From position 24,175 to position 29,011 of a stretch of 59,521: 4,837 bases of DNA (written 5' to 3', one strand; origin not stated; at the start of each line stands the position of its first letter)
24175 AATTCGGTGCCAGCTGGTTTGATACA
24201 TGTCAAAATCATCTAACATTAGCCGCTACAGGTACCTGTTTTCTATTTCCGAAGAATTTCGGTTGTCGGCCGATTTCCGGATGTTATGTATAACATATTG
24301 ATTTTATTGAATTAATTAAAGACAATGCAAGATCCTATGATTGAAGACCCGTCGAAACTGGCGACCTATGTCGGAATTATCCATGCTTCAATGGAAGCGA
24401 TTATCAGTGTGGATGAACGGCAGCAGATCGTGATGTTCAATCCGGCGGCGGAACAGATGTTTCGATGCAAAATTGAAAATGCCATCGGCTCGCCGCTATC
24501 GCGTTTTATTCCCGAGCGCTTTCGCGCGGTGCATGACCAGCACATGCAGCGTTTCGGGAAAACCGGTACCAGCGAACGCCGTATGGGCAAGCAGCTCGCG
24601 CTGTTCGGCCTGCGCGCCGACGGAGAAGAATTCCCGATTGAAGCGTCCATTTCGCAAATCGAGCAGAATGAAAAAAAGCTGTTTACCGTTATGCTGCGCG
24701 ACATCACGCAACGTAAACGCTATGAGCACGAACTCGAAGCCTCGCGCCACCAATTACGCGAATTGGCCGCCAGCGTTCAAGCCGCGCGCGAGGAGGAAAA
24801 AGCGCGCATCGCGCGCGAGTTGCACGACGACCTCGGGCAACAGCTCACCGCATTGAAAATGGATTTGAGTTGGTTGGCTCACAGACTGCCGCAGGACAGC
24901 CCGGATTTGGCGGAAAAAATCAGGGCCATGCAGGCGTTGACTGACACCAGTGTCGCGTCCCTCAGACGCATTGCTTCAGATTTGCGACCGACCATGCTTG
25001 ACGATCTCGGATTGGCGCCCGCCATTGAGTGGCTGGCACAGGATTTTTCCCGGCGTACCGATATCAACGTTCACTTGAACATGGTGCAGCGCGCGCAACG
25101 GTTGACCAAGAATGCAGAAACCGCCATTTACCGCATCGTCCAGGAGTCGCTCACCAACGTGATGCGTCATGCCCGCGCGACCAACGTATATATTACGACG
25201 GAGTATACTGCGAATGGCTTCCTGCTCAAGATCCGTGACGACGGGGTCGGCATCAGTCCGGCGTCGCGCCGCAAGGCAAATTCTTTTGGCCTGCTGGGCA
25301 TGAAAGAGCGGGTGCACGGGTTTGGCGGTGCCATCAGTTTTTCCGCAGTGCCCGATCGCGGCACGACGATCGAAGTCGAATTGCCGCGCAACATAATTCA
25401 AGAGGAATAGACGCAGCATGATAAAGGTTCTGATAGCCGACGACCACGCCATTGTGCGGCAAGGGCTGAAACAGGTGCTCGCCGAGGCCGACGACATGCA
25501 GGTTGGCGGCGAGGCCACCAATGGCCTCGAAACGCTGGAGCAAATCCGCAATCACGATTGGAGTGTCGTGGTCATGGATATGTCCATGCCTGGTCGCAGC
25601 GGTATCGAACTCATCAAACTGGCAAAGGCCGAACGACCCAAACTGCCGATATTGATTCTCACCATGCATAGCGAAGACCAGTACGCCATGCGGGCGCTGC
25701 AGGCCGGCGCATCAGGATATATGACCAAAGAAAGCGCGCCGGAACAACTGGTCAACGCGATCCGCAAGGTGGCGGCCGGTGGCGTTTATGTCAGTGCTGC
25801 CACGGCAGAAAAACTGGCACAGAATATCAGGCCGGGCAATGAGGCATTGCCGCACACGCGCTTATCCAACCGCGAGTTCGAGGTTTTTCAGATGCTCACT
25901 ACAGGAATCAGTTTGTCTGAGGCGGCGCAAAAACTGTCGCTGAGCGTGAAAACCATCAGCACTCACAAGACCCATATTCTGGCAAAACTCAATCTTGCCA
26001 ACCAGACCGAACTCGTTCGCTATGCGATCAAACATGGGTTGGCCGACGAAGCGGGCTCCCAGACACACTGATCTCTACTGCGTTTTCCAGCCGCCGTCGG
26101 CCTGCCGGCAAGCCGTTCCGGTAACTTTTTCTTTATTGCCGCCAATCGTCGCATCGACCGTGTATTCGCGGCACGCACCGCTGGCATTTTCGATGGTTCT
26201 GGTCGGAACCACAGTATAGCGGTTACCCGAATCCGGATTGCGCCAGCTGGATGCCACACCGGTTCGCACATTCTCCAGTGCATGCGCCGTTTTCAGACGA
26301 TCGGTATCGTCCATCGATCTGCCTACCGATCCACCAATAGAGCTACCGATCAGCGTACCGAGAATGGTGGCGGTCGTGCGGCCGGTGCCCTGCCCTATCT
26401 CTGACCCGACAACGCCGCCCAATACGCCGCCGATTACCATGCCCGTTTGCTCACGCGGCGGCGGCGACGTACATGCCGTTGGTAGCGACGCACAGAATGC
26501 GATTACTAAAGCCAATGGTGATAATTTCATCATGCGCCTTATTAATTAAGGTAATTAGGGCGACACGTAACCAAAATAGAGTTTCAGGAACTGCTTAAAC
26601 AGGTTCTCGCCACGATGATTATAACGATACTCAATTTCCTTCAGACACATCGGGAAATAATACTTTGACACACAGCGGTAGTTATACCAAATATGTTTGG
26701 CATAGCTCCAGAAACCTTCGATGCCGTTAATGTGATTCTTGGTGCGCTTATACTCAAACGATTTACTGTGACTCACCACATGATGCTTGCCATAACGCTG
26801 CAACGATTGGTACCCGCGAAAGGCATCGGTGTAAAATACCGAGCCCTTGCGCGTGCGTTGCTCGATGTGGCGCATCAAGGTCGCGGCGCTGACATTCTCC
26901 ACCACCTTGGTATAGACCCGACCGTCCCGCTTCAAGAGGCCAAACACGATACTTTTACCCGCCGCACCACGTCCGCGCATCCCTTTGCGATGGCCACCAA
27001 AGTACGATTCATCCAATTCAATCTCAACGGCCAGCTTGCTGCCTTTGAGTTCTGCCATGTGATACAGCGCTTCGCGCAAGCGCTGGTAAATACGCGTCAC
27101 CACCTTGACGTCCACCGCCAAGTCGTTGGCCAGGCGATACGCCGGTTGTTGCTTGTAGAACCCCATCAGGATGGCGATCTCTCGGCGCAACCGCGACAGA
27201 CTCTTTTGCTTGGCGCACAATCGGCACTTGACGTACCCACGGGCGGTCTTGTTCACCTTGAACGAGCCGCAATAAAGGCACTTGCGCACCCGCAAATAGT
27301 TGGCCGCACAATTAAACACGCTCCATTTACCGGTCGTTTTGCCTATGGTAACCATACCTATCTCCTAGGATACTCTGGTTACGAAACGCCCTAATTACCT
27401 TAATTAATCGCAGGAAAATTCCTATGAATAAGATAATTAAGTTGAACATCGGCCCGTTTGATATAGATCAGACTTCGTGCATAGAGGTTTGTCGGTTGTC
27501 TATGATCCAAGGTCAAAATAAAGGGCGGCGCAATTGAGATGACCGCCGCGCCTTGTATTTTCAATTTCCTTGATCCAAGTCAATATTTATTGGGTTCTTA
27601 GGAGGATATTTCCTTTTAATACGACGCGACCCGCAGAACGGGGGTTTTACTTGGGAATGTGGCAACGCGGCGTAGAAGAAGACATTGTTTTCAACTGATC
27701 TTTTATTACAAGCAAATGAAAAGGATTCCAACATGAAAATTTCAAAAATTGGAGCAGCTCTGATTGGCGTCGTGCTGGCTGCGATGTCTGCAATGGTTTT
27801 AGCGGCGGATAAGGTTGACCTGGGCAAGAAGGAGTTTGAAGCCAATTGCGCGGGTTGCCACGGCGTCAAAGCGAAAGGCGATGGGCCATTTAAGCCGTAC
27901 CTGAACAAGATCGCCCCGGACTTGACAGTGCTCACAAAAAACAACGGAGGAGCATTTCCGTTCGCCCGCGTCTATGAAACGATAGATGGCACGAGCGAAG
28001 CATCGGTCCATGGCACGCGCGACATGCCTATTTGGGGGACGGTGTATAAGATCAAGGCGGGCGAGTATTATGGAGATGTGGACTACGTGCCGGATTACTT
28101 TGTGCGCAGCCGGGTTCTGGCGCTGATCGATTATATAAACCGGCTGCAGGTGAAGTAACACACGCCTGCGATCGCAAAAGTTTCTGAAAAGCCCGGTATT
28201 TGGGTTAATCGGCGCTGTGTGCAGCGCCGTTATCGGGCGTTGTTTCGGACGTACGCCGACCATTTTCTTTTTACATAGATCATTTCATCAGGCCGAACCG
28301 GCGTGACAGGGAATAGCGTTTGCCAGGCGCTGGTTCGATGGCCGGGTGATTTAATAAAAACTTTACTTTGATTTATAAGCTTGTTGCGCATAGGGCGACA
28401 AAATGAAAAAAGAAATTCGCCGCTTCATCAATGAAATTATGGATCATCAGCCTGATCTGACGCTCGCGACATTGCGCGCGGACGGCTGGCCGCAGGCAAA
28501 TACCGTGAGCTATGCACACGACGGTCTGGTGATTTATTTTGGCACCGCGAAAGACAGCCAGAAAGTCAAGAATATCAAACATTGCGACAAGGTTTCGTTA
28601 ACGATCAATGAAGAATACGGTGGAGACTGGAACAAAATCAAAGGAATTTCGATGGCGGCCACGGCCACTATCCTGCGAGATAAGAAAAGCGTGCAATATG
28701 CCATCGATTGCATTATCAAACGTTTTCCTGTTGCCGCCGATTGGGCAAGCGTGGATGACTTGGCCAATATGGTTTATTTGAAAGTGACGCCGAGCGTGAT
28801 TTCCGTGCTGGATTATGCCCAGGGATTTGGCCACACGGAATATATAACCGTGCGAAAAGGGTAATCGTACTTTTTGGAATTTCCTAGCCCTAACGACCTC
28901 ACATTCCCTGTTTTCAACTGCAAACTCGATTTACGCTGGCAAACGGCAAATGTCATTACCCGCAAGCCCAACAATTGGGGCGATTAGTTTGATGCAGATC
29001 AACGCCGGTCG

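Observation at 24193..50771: Eight FNR/ANR-type boxes at class II spacing cluster around an fnr gene, suggesting a local low-oxygen regulon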

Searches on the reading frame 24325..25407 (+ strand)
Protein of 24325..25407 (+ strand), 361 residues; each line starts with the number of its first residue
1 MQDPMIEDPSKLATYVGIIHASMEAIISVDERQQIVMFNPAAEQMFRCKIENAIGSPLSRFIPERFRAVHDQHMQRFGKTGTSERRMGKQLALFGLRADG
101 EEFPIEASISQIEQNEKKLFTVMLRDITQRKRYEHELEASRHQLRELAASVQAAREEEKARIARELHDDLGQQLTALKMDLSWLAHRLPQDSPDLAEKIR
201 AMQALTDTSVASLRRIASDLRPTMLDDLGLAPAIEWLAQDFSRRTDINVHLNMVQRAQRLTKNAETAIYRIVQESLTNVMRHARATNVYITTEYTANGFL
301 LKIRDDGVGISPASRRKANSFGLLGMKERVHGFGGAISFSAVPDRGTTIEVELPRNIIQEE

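Call 4: search_protein_families(library=ncbifam, proteins=[window:24325-25407:+], max_evalue=0.00001)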
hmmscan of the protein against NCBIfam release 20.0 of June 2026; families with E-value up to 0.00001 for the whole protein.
window:24325-25407:+ (361 aa): 18 families
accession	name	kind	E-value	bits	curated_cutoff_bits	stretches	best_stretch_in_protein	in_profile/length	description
NF052443.1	SensHisKinMctS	equivalog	8e-51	172.8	700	1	140-359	232-452/457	two-component system sensor histidine kinase MctS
NF008649.0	PRK11644.1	equivalog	1.6e-42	145.9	408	1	127-356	272-497/499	signal transduction histidine-protein kinase/phosphatase UhpB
NF052531.1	Strep_LiaS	equivalog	5e-34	118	450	1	151-354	125-326/328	envelope stress sensor histidine kinase LiaS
NF008184.0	PRK10935.1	equivalog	1.8e-33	116.1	553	1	157-357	362-561/565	nitrate/nitrite two-component system sensor histidine kinase NarQ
NF007896.0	PRK10600.1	equivalog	7.3e-29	100.9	578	1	157-353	389-583/598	nitrate/nitrite two-component system sensor histidine kinase NarX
NF047786.1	his_kin_MadS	equivalog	1.4e-23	83.7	500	1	116-354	190-434/434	MadS family sensor histidine kinase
TIGR00229.1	sensory_box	domain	7.4e-21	74.6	22.9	1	12-137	4-126/126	PAS domain S-box protein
NF041777.1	sens_FixL_Rhizob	equivalog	1.9e-17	63.1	850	1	17-181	127-284/485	sensor protein FixL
NF047322.1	HK_morpho_MacS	equivalog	1.1e-15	57.7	300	1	143-354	166-367/367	MacS family sensor histidine kinase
NF008468.0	PRK11360.1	equivalog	5.3e-13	48.2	646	1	18-357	273-610/616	two-component system sensor histidine kinase AtoS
NF047874.1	MASE3_PAS_HK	subfamily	1.8e-12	46.9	560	1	13-146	265-390/655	MASE3 domain-containing sensor histidine kinase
NF046044.1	PnpS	equivalog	8.2e-11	41.5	400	0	17-135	59-168/390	two-component system histidine kinase PnpS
NF008467.0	PRK11359.1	equivalog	2.8e-10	38.8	857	1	19-129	18-127/800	oxygen-sensing cyclic-di-GMP phosphodiesterase DosP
TIGR02966.1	phoR_proteo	equivalog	6.9e-10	38.5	334.2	1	18-313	11-276/333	phosphate regulon sensor histidine kinase PhoR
NF008298.1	PRK11086.1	subfamily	3.6e-07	29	520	0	266-356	426-526/529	DcuS/MalK family sensor histidine kinase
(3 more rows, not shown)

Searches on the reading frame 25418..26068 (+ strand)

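Call 6: search_protein_families(library=pfam, proteins=[window:25418-26068:+], max_evalue=0.0001)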
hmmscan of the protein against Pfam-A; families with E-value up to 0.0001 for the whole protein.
window:25418-26068:+ (217 aa): 2 families
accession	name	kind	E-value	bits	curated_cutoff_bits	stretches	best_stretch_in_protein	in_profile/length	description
PF00072.30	Response_reg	-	1.6e-30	105.9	30.2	1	4-116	1-111/111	Response regulator receiver domain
PF00196.25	GerE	-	7.9e-16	57.9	23.5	1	149-203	3-57/57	Bacterial regulatory proteins, luxR family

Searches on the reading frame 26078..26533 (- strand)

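Call 6: search_protein_families(library=pfam, proteins=[window:26078-26533:-], max_evalue=0.0001)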
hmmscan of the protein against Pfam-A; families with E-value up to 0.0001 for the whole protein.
window:26078-26533:- (152 aa): 3 families
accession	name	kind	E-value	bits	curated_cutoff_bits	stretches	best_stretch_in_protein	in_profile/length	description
PF05433.20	Rick_17kDa_Anti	-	2.8e-07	30.8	24.2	1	31-71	2-43/43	Glycine zipper 2TM domain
PF13488.11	Gly-zipper_Omp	-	4.4e-06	26.9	25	1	34-76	1-44/46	Glycine zipper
PF16998.10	17kDa_Anti_2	-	1.1e-05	25.7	26.6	1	94-151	53-110/116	17 kDa outer membrane surface antigen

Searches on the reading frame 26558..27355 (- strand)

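Call 4: search_protein_families(library=ncbifam, proteins=[window:26558-27355:-], max_evalue=0.00001)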
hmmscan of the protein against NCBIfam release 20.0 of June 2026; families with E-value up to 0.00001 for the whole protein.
window:26558-27355:- (266 aa): 1 family
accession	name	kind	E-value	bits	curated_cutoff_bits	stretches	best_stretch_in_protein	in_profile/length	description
NF033547.1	transpos_IS1595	equivalog_domain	3e-37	128.6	75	1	63-248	16-215/215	IS1595 family transposase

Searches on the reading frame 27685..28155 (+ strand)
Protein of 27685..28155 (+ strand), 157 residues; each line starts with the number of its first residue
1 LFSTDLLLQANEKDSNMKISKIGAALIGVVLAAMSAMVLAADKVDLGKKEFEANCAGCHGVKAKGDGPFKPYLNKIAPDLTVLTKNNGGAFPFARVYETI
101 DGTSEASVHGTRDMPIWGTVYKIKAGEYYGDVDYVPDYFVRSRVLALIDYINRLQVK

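Call 4: search_protein_families(library=ncbifam, proteins=[window:27685-28155:+], max_evalue=0.00001)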
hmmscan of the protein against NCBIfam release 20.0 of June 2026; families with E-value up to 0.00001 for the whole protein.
window:27685-28155:+ (157 aa): 0 families

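Call 7: search_protein_families(library=pfam, proteins=[window:27685-28155:+], max_evalue=0.0001)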
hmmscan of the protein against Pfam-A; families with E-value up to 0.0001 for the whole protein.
window:27685-28155:+ (157 aa): 2 families
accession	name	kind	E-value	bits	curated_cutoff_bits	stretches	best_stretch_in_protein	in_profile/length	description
PF00034.26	Cytochrom_C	-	1.3e-07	33.3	21.3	1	45-94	2-44/90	Cytochrome c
PF13442.11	Cytochrome_CBB3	-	2e-05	25.2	27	1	44-128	3-61/68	Cytochrome C oxidase, cbb3-type, subunit III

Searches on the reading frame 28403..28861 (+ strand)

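Call 4: search_protein_families(library=ncbifam, proteins=[window:28403-28861:+], max_evalue=0.00001)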
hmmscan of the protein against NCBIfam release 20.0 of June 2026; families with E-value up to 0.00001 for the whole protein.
window:28403-28861:+ (153 aa): 5 families
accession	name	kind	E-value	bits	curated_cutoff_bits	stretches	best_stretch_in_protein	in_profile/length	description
TIGR03618.1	Rv1155_F420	subfamily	7.8e-14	52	79.05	1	13-130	5-122/127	TIGR03618 family F420-dependent PPOX class oxidoreductase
TIGR03666.1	Rv2061_F420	subfamily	3.7e-10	39.6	84.9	1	16-116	12-107/132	PPOX class F420-dependent oxidoreductase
TIGR04023.1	PPOX_MSMEG_5819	subfamily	7.1e-07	29.2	85.6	1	16-99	12-99/115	PPOX class F420-dependent oxidoreductase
NF000262.1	NimIJ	equivalog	1.9e-06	28.1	270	1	12-71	19-78/151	NimIJ family nitroimidazole resistance protein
NF000261.1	NimABCDEF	equivalog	8e-06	25.9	260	0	12-71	20-79/153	NimABCDEF family 5-nitroimidazole reductase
